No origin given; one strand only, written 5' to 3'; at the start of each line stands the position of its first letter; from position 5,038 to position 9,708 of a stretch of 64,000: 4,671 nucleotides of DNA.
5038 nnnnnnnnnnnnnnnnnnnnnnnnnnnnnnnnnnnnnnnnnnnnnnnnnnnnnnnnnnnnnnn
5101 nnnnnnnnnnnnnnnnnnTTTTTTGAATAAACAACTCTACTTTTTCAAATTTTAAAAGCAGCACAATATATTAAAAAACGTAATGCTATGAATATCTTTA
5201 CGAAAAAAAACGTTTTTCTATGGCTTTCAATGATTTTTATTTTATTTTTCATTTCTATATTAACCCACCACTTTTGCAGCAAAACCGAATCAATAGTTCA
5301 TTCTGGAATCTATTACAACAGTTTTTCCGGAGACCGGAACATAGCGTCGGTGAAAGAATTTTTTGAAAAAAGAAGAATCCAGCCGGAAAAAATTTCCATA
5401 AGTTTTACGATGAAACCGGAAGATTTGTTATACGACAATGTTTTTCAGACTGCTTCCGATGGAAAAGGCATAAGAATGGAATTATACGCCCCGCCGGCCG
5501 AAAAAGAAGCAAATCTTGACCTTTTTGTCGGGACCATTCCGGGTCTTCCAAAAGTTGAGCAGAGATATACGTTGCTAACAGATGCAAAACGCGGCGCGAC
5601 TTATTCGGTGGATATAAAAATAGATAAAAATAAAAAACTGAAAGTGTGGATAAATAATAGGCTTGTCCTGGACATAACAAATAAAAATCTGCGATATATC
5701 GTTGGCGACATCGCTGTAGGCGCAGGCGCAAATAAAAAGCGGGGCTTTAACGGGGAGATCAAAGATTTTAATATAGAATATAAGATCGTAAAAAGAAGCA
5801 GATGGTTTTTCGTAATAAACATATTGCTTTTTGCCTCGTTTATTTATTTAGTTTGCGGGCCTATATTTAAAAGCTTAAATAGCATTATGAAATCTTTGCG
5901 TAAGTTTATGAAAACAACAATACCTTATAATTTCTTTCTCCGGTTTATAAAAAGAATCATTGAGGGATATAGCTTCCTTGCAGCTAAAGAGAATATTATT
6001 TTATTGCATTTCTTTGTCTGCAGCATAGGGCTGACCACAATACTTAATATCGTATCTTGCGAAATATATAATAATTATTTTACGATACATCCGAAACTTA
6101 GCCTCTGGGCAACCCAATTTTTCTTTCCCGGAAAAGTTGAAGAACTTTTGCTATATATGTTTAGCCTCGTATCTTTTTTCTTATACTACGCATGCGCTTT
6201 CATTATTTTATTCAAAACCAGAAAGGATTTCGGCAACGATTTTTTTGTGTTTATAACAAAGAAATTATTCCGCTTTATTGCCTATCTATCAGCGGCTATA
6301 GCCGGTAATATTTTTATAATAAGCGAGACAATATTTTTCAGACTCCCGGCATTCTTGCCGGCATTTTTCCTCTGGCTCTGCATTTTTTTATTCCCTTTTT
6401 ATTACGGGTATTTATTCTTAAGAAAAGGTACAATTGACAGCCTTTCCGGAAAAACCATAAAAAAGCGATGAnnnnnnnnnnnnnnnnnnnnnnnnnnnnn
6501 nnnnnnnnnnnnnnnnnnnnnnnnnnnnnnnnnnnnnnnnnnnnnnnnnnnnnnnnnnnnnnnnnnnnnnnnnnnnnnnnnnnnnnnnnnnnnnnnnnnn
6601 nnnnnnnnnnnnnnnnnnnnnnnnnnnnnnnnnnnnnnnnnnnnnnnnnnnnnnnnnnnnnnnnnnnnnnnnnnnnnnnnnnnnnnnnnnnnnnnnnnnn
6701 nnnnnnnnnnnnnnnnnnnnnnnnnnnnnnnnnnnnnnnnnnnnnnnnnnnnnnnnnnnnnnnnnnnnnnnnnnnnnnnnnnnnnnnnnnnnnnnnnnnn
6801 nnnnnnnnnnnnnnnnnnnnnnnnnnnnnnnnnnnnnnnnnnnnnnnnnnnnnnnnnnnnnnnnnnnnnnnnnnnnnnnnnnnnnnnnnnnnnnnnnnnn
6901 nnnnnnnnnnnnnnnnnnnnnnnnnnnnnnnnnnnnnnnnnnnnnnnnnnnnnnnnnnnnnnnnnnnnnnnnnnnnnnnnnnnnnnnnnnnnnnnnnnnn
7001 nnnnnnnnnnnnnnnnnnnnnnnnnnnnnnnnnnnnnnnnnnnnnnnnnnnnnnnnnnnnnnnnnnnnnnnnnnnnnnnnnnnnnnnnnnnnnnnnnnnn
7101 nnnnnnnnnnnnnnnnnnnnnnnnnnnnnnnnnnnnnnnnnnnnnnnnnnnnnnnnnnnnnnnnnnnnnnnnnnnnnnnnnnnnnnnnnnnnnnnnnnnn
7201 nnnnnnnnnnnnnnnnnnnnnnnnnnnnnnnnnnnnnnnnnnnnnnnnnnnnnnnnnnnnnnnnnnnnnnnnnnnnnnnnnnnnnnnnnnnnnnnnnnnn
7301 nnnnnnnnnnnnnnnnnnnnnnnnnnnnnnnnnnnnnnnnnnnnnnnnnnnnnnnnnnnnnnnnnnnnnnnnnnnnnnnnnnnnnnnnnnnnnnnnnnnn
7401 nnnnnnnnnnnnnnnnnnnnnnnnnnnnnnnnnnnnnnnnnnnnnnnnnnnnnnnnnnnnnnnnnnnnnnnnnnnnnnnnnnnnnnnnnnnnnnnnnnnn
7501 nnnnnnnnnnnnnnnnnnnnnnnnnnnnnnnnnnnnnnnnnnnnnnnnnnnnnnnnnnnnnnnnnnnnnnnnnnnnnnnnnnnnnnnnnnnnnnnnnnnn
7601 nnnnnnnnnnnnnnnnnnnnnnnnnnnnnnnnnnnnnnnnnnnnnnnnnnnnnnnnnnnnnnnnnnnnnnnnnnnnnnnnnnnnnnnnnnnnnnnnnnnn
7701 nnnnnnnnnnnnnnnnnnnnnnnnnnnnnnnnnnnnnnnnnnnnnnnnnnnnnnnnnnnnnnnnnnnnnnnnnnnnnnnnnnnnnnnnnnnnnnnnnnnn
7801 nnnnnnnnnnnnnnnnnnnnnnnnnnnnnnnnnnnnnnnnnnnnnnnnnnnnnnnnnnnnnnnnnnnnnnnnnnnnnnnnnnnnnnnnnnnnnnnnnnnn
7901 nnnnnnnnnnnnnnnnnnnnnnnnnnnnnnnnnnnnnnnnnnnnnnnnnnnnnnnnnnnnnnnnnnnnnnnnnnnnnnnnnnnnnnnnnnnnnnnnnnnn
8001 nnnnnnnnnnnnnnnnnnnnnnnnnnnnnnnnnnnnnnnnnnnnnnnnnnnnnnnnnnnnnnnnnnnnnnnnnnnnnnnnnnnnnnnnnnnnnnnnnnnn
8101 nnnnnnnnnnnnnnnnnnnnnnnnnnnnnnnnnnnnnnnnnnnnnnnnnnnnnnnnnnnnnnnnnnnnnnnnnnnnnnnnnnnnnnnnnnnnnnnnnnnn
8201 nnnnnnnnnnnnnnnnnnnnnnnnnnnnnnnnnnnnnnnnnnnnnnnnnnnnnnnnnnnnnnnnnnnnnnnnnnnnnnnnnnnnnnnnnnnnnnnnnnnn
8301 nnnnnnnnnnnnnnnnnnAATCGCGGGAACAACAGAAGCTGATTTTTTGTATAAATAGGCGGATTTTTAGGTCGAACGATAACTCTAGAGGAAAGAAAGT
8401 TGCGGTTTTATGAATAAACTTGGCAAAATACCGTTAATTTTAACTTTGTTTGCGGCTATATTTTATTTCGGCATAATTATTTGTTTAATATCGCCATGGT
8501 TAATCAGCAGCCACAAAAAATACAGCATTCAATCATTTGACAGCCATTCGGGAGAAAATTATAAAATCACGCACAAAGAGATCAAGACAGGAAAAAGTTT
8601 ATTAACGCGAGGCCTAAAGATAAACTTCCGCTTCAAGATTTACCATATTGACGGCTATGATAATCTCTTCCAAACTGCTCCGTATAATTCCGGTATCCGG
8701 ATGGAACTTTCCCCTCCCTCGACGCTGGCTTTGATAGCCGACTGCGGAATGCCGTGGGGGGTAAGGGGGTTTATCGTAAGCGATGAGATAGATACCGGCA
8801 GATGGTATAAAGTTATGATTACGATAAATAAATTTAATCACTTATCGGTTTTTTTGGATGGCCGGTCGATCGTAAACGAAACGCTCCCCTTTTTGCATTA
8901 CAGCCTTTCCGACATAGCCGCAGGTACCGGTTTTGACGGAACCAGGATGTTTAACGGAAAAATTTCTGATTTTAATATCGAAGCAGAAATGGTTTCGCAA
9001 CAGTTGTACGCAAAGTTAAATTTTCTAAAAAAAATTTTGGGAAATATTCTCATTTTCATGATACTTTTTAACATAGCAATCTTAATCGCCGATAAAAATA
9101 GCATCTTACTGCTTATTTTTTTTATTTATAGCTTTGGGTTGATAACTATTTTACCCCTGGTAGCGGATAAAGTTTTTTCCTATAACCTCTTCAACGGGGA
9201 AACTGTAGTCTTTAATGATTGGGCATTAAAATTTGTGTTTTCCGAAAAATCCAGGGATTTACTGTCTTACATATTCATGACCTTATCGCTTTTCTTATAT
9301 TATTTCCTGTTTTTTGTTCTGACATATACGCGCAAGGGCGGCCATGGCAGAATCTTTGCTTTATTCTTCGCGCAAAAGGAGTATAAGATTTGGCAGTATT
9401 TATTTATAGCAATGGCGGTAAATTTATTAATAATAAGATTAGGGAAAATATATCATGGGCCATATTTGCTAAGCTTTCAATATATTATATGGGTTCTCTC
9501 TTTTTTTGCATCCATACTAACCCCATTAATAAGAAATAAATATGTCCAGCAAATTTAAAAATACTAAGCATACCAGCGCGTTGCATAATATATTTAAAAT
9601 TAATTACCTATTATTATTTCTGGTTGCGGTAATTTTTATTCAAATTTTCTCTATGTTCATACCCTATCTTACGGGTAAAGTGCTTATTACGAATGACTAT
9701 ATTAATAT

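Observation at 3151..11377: Triplicated two-gene cassette: membrane-anchored ConA/LamG-like lectin-domain protein + large uncharacterised polytopic membrane protein, translationally coupled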

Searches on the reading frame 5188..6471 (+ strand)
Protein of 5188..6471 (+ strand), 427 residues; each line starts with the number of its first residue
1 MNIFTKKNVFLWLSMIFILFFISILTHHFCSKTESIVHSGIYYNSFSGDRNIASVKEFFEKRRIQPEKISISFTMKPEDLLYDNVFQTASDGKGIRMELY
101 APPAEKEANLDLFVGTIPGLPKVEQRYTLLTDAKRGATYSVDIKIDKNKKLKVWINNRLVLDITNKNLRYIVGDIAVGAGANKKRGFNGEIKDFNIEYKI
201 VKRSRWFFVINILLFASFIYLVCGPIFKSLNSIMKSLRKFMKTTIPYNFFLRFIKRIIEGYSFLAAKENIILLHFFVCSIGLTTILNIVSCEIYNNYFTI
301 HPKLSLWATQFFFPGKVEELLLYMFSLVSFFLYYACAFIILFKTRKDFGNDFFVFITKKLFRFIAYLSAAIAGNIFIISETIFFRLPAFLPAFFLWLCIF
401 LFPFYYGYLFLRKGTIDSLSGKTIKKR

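Call 4: search_protein_families(library=pfam, proteins=[window:5188-6471:+], max_evalue=1)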
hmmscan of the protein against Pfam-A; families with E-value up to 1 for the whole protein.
window:5188-6471:+ (427 aa): 0 families

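Call 5: search_protein_families(library=ncbifam, proteins=[window:5188-6471:+], max_evalue=1)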
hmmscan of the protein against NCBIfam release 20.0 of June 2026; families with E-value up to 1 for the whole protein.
window:5188-6471:+ (427 aa): 0 families

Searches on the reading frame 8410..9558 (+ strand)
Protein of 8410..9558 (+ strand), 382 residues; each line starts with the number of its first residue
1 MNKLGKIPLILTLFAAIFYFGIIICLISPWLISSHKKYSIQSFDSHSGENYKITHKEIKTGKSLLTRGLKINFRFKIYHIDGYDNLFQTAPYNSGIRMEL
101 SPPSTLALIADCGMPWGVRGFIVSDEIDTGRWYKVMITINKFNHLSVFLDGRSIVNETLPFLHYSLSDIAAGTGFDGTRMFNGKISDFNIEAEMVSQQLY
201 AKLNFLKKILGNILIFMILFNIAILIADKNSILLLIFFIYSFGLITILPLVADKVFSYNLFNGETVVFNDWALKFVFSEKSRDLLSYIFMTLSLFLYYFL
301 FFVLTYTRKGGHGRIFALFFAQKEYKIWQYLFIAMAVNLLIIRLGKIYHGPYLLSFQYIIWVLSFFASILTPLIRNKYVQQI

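Call 4: search_protein_families(library=pfam, proteins=[window:8410-9558:+], max_evalue=1)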
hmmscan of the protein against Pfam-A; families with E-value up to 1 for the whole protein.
window:8410-9558:+ (382 aa): 1 family
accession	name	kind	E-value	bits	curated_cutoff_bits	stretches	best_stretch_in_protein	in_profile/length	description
PF13385.13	Laminin_G_3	-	1.8e-05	25.4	27.6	1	119-194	68-144/151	Concanavalin A-like lectin/glucanases superfamily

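Call 5: search_protein_families(library=ncbifam, proteins=[window:8410-9558:+], max_evalue=1)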
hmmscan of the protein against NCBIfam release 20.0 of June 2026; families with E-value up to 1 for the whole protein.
window:8410-9558:+ (382 aa): 0 families

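Call 14: find_homologous_proteins(query=window:8410-9558:+)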
Query window:8410-9558:+ (382 aa): 2 proteins with E <= 0.001 among 4929 candidates.
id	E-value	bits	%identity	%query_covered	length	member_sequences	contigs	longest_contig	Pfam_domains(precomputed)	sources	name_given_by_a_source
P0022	1.0e-248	843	100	100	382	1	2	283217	PF13385.14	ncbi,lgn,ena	-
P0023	1.6e-102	362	51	94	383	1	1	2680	-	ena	-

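Call 33: find_homologous_proteins(query=A3)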
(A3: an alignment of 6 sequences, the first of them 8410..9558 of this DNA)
Query A3 (6 sequences) (382 aa, profile of the alignment): 2 proteins with E <= 0.001 among 8000 candidates.
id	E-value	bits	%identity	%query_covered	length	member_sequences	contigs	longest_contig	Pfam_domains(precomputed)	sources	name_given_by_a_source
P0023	6.7e-157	541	51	94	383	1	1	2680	-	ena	-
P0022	2.9e-156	539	100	100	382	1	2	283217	PF13385.14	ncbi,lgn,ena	-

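Call 56: predict_structure(alignment_id=A4)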
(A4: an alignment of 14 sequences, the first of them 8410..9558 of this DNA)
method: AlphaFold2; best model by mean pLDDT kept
length: 382 residues; sequences in the alignment: 14
mean_pLDDT: 75.7   pTM: 0.60
mean pLDDT of the five models: 75.7, 73.1, 72.3, 72.1, 71.4
residues with pLDDT >= 90: 56; 70-90: 224; 50-70: 60; < 50: 42
segments of 3 or more residues with pLDDT < 50: 50-62, 264-277, 311-313, 375-382
pLDDT, mean of each block of 10 residues (from residue 1): 66 87 82 77 64 43 69 91 81 84 90 81 93 95 93 93 73 71 88 84 84 80 66 80 85 72 48 46 79 85 68 52 68 80 74 84 79 49 38
secondary structure, 60 per line:
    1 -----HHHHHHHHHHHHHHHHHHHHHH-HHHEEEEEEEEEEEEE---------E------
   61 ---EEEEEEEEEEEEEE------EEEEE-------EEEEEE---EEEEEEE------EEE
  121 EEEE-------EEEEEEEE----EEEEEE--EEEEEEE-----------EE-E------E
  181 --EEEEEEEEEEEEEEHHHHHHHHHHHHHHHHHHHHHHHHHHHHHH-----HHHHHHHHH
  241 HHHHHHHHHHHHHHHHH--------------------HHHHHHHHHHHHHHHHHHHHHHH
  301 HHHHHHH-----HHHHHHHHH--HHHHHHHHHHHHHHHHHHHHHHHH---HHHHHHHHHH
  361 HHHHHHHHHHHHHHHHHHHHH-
elements in order: H6-27 E32-44 E64-77 E84-88 E96-101 E105-111 E118-124 E132-139 E144-149 E152-158 E183-196 H197-226 H232-257 H278-307 H313-321 H324-347 H351-381

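Call 58: fold_search(model_id=the predicted structure, library=pdb)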
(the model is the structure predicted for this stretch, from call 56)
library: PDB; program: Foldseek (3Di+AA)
matches with E <= 10: 785; with E <= 0.001: 256
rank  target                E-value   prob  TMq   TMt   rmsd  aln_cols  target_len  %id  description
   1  6f0p                  5.9e-07  1.00  0.28  0.25   7.4       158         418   17  Botulinum neurotoxin A4 Hc domain (released 2018-01-10)
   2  9qco_A                6.2e-07  1.00  0.28  0.11   9.3       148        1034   20  NTNH-HA70 complex from Clostridium botulinum Serotype B1 (released 2025-09-10)
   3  2nyy_A                6.2e-07  1.00  0.28  0.09   8.5       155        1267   17  Crystal structure of botulinum neurotoxin type A complexed with monoclonal antibody CR1 (released 2006-12-26)
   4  3r4u_A                8.2e-07  1.00  0.27  0.24   9.2       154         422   18  Cell entry of botulinum neurotoxin type C is dependent upon interaction with two ganglioside molecules (released 2011-06-08)
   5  5vmr_B                1.0e-06  1.00  0.28  0.26  12.1       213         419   14  Receptor binding domain of BoNT/B in complex with mini-protein binder Bot.2110.4 (released 2017-09-20)
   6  7z5s_AAA              1.0e-06  1.00  0.21  0.20  11.1       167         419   14  Crystal Structure of botulinum neurotoxin A2 cell binding domain in complex with GD1a (released 2022-06-08)
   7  9ea9_A                1.0e-06  1.00  0.21  0.07  11.1       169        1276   15  Crystal structure of BoNT/A-NTNH-HA70 -VHH_F12-VHH_H7-Fab_NTNH complex (released 2025-09-17)
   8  5mk8_A                1.0e-06  1.00  0.19  0.18  11.6       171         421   17  Crystal structure of the receptor-binding domain of the FA hybrid Clostridium botulinum neurotoxin (released 2018-03-28)
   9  6f0o                  1.1e-06  1.00  0.28  0.26   8.4       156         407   16  Botulinum neurotoxin A3 Hc domain (released 2018-01-10)
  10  5hon_A                1.2e-06  1.00  0.26  0.45   8.8       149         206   14  Structure of Domain 4 of AbnA, a GH43 extracellular arabinanase from Geobacillus stearothermophilus, in complex with a (released 2017-02-01)
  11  5v38_A                1.2e-06  1.00  0.20  0.18  11.5       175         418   16  Crystal Structure of The Receptor-binding Domain of Botulinum Neurotoxin Type HA (released 2017-03-22)
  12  5moy_A                1.3e-06  1.00  0.29  0.27  12.8       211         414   14  Crystal structure of the BoNT/A2 receptor-binding domain in complex with the luminal domain of its neuronal receptor S (released 2017-03-15)
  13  3r4s_A                1.5e-06  1.00  0.26  0.24  11.0       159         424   17  Cell entry of botulinum neurotoxin type C is dependent upon interaction with two ganglioside molecules (released 2011-06-08)
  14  9f1r_B                1.5e-06  1.00  0.21  0.20   8.8       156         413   15  Cryo-EM structure of SV2B-Hc-A1 complex (released 2025-03-12)
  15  5mk8_B                1.7e-06  1.00  0.20  0.18  11.3       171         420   17  Crystal structure of the receptor-binding domain of the FA hybrid Clostridium botulinum neurotoxin (released 2018-03-28)
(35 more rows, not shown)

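Call 81: search_solved_structures(query=A3, max_evalue=10)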
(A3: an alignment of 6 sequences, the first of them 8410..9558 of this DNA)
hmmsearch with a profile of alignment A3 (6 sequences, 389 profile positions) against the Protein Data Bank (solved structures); distinct sequences matched with E-value up to 10: 0.

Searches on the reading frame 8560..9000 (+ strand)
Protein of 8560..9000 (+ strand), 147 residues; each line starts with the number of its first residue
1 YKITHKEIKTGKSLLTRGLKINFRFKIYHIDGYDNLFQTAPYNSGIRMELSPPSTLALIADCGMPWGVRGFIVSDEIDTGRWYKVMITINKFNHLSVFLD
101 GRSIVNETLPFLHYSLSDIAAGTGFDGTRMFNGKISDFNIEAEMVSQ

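Call 83: find_related_loci(query=A5, collection=metagenome_contigs, flank=10000)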
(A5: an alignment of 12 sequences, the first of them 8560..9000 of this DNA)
Query A5 (147 aa) in metagenome_contigs; peptide patterns used: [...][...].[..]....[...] (x = any residue, [..] = any of these).
106 stretches matched a pattern; 20 encode a relative of the query (tblastn E <= 1e-3); 20 distinct loci.
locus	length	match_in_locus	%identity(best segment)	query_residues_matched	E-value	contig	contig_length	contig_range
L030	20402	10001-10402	45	12-144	2e-34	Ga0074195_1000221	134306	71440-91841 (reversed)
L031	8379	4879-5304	42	2-143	4e-32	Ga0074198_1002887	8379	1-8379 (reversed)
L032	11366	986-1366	43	17-143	6e-32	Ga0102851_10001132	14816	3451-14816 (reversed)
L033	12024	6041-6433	42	17-147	1e-31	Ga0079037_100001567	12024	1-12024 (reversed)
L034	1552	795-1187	42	17-147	6e-32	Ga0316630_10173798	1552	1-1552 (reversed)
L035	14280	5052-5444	42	17-147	1e-31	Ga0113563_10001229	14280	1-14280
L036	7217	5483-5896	41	4-141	1e-30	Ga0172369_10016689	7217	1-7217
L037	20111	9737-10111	46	18-144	1e-29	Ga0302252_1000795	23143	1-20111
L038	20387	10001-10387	40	19-147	4e-29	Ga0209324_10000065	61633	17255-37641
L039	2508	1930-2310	42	17-143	2e-29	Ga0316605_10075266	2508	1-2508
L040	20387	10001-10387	40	19-147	4e-29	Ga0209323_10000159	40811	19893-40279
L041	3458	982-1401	37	6-145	3e-28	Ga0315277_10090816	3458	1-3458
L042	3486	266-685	37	6-145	3e-28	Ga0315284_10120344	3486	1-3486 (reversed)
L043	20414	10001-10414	39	4-141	7e-28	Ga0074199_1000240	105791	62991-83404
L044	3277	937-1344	35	6-141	2e-26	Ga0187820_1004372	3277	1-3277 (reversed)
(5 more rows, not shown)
